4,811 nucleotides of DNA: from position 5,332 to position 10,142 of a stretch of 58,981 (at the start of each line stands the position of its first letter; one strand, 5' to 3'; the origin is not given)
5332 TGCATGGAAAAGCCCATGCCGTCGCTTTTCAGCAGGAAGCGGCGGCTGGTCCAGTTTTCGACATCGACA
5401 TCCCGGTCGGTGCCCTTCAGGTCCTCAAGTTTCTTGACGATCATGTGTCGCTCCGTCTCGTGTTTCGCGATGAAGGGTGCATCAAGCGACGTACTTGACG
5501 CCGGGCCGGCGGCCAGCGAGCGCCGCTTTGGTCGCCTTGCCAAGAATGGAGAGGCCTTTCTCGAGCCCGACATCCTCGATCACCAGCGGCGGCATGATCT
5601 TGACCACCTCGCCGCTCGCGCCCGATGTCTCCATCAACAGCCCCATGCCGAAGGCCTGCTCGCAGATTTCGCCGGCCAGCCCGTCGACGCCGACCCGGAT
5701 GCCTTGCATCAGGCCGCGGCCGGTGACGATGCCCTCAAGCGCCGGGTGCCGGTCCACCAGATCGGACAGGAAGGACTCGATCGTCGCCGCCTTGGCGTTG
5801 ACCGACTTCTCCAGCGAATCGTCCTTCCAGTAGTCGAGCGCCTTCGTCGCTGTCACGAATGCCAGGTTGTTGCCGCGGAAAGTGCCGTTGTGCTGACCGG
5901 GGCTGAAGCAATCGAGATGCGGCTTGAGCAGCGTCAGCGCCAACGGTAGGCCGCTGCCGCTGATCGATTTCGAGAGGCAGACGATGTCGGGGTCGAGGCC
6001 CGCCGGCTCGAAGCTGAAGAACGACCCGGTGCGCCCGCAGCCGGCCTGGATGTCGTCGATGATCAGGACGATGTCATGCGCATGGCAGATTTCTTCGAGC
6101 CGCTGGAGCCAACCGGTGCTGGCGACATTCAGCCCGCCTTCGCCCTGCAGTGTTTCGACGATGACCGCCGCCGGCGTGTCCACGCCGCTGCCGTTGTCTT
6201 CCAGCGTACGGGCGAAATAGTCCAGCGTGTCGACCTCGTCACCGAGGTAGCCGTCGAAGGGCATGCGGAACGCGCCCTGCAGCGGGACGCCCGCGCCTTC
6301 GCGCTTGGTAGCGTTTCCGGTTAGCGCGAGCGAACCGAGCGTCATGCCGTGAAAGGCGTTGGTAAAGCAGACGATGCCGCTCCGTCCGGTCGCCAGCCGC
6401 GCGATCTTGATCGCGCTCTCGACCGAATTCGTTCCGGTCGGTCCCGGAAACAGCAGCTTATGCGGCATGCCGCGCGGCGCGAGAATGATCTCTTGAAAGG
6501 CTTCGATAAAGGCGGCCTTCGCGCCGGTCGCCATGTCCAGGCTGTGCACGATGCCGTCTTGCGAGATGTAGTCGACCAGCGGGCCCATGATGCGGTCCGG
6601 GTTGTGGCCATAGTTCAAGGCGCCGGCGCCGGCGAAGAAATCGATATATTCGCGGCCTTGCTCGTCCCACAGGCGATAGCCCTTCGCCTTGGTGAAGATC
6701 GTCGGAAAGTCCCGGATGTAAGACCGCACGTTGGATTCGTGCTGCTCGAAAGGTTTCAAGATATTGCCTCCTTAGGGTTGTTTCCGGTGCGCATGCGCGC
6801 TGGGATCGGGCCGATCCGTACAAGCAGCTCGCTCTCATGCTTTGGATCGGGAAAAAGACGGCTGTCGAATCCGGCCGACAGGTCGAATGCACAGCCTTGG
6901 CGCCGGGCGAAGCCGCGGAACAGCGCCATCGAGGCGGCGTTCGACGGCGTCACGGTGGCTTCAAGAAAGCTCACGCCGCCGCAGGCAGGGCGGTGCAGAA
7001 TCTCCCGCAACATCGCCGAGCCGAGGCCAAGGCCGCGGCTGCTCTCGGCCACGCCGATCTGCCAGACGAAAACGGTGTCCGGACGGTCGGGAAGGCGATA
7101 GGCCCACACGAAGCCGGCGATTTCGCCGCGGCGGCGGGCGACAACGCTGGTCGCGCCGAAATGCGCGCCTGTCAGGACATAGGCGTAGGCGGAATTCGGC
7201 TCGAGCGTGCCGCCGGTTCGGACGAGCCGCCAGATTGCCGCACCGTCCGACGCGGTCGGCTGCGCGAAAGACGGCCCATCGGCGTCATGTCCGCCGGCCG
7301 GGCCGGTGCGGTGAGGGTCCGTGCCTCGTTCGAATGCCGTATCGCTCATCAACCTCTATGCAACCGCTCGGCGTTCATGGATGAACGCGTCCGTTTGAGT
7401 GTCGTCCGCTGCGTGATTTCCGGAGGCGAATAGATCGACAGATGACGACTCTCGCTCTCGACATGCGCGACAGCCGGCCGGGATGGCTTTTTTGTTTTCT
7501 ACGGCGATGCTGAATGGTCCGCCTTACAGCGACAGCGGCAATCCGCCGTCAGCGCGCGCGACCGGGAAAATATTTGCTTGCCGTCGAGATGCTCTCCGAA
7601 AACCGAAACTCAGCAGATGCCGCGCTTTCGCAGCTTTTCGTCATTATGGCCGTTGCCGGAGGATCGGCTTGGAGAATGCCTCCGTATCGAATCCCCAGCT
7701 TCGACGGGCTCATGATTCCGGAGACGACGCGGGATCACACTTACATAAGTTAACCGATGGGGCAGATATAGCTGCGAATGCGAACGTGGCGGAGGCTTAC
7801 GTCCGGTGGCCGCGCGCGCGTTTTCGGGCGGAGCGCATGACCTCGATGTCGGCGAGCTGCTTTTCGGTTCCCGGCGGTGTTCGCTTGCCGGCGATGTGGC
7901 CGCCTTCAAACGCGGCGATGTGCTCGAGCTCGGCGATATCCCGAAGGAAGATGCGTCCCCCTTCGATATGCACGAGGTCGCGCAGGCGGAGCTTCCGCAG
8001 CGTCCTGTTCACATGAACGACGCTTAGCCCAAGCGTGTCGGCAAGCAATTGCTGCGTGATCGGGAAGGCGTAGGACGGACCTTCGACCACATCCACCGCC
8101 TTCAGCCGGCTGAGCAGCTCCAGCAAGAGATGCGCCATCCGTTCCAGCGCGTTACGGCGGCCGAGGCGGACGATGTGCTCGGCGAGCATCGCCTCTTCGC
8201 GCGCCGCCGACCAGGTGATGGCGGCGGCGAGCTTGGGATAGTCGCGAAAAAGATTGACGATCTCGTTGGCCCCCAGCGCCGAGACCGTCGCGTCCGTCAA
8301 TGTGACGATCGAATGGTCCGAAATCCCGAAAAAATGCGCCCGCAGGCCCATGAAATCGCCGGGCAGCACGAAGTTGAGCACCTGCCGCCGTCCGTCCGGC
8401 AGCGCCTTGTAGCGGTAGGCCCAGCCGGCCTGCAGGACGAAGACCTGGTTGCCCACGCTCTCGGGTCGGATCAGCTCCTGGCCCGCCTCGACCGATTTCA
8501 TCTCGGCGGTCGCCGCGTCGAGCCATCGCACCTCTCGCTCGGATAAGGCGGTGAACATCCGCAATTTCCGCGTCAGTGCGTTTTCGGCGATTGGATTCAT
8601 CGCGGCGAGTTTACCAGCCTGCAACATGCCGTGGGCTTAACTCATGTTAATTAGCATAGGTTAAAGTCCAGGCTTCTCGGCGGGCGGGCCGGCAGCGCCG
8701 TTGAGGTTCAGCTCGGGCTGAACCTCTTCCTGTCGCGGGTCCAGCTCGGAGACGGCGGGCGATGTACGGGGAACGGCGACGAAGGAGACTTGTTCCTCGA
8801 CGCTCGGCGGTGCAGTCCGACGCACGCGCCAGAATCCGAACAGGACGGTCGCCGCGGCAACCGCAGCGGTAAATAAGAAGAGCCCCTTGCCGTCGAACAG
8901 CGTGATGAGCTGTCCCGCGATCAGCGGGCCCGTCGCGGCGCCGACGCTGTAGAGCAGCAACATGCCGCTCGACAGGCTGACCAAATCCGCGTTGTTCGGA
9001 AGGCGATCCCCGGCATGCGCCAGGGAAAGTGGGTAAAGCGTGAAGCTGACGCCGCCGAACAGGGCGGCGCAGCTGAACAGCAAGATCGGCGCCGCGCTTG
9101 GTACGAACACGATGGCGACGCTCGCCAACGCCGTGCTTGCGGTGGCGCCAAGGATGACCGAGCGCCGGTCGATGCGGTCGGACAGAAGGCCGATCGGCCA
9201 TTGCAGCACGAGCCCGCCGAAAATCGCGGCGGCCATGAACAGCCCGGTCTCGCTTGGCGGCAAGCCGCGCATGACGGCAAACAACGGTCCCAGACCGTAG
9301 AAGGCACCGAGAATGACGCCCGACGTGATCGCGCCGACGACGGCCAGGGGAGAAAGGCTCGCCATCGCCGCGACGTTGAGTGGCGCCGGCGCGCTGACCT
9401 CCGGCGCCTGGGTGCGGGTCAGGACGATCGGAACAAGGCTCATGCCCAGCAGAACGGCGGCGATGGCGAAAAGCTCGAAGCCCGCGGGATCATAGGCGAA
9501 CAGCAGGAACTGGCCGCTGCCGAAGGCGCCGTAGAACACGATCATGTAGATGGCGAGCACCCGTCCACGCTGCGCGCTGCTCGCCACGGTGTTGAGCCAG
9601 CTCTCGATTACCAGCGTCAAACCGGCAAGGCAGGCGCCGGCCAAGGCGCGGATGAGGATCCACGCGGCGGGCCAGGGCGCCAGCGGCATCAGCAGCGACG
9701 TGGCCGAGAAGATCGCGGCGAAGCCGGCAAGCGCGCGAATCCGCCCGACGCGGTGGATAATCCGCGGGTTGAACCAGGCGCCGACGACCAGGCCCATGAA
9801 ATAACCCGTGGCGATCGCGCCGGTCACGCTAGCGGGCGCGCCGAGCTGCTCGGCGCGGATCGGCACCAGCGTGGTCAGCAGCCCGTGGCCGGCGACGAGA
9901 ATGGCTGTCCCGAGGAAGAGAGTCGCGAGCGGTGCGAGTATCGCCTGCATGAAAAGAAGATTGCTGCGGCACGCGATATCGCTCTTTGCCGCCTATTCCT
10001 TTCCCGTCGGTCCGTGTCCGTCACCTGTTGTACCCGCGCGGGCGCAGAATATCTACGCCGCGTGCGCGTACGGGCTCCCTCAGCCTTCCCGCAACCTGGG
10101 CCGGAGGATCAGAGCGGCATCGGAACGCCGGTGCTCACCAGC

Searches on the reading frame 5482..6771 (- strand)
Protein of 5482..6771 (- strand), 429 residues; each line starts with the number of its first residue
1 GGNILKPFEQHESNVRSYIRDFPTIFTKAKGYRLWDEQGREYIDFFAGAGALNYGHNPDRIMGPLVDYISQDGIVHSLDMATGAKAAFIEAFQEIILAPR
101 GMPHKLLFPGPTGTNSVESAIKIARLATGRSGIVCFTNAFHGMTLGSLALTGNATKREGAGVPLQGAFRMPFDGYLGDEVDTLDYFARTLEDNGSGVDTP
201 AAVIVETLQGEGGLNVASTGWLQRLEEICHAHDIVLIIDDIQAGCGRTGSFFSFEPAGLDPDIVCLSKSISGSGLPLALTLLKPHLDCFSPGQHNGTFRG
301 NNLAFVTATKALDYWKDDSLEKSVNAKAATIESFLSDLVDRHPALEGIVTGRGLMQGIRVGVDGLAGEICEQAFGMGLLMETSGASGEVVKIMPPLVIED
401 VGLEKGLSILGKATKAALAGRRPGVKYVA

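Call 103: search_protein_families(library=pfam, proteins=[window:5482-6771:-], max_evalue=0.00001)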
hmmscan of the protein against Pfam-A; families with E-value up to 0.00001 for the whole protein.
window:5482-6771:- (429 aa): 1 family
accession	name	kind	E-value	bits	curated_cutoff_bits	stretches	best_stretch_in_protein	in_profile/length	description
PF00202.27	Aminotran_3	-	2.4e-73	247.6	30.5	1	22-413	9-402/403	Aminotransferase class-III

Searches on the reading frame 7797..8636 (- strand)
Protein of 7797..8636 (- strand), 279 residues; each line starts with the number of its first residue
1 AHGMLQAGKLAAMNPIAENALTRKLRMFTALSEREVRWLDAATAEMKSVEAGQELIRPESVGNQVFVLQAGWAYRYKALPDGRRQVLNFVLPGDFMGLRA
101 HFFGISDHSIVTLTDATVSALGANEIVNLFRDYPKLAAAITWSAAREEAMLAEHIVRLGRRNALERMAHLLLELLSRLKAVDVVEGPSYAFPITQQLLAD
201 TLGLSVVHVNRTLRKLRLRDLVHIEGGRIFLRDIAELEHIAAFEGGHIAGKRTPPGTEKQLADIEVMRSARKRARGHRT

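Call 103: search_protein_families(library=pfam, proteins=[window:7797-8636:-], max_evalue=0.00001)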
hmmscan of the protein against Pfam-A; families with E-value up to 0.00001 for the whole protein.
window:7797-8636:- (279 aa): 2 families
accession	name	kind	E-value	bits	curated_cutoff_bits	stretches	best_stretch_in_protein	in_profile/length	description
PF13545.12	HTH_Crp_2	-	1.2e-14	54.5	27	1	165-239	1-69/70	Crp-like helix-turn-helix domain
PF00027.35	cNMP_binding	-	2.9e-13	50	27.5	1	47-132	2-88/89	Cyclic nucleotide-binding domain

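Call 106: search_protein_families(library=ncbifam, proteins=[window:7797-8636:-], max_evalue=1e-20)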
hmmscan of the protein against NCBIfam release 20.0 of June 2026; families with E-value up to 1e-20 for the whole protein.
window:7797-8636:- (279 aa): 0 families

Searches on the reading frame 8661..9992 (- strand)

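Call 103: search_protein_families(library=pfam, proteins=[window:8661-9992:-], max_evalue=0.00001)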
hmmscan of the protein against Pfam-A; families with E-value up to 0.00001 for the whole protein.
window:8661-9992:- (443 aa): 3 families
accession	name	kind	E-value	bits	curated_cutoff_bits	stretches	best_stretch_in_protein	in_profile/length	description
PF07690.21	MFS_1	-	9.6e-37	127.1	33.4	2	25-334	1-326/347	Major Facilitator Superfamily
PF05977.19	MFS_3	-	1.1e-07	31.1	27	0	253-398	51-197/524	Transmembrane secretion effector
PF00083.30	Sugar_tr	-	6.3e-07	29.1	22.3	0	52-152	43-146/452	Sugar (and other) transporter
